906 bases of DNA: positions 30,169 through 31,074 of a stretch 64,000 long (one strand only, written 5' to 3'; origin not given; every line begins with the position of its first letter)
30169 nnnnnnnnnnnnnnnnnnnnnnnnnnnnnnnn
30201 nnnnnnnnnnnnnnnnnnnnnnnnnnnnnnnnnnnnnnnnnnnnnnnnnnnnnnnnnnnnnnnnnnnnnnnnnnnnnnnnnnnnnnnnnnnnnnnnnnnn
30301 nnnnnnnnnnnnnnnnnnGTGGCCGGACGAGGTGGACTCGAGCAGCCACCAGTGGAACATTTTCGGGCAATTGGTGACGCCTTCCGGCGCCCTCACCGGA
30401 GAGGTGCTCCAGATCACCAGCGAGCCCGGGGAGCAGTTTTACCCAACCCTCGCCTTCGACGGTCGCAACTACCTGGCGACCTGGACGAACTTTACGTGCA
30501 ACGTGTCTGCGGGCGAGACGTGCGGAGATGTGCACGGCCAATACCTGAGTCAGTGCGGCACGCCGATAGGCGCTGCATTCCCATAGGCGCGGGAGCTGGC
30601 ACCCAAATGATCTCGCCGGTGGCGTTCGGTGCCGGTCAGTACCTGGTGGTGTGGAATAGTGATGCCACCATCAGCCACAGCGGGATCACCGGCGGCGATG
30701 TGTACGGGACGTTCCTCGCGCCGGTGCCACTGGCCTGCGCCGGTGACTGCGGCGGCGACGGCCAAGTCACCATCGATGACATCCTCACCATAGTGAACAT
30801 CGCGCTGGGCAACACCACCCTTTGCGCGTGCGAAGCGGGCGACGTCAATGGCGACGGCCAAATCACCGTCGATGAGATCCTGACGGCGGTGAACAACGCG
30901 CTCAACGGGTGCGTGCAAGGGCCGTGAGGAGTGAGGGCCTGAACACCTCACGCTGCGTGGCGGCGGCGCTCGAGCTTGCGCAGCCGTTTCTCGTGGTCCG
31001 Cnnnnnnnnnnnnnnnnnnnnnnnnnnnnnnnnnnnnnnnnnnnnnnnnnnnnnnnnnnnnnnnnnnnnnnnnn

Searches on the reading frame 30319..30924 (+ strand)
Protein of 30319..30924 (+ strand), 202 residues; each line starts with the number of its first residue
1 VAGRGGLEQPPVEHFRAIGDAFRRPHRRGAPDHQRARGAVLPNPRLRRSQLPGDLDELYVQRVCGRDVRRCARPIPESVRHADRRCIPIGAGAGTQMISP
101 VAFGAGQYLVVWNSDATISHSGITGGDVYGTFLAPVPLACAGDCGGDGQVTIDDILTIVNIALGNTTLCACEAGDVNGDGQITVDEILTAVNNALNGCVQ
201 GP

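Call 5: search_protein_families(library=ncbifam, proteins=[window:30319-30924:+], max_evalue=1)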
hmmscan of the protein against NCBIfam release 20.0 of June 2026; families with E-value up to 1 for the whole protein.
window:30319-30924:+ (202 aa): 1 family
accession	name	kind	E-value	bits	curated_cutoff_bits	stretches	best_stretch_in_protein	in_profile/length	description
NF045500.1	Omp28_seleno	equivalog_domain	0.21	10.9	200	1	143-195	323-376/377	Omp28-related selenoprotein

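Call 6: search_protein_families(library=pfam, proteins=[window:30319-30924:+], max_evalue=10)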
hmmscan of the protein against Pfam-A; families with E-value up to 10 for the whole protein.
window:30319-30924:+ (202 aa): 5 families
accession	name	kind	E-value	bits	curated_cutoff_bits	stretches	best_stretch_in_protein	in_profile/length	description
PF00404.24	Dockerin_1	-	1.4e-05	25.6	22.9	1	141-184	1-46/57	Dockerin type I domain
PF00036.39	EF-hand_1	-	0.00013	21.7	25.4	1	174-192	9-27/29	EF hand domain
PF13405.12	EF-hand_6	-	0.00073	19.5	25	1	175-192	10-27/30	EF-hand domain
PF13202.12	EF-hand_5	-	0.0018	18.1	25.9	1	174-187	8-21/25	EF hand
PF13499.12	EF-hand_7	-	0.018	15.8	30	2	143-190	12-65/67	EF-hand domain pair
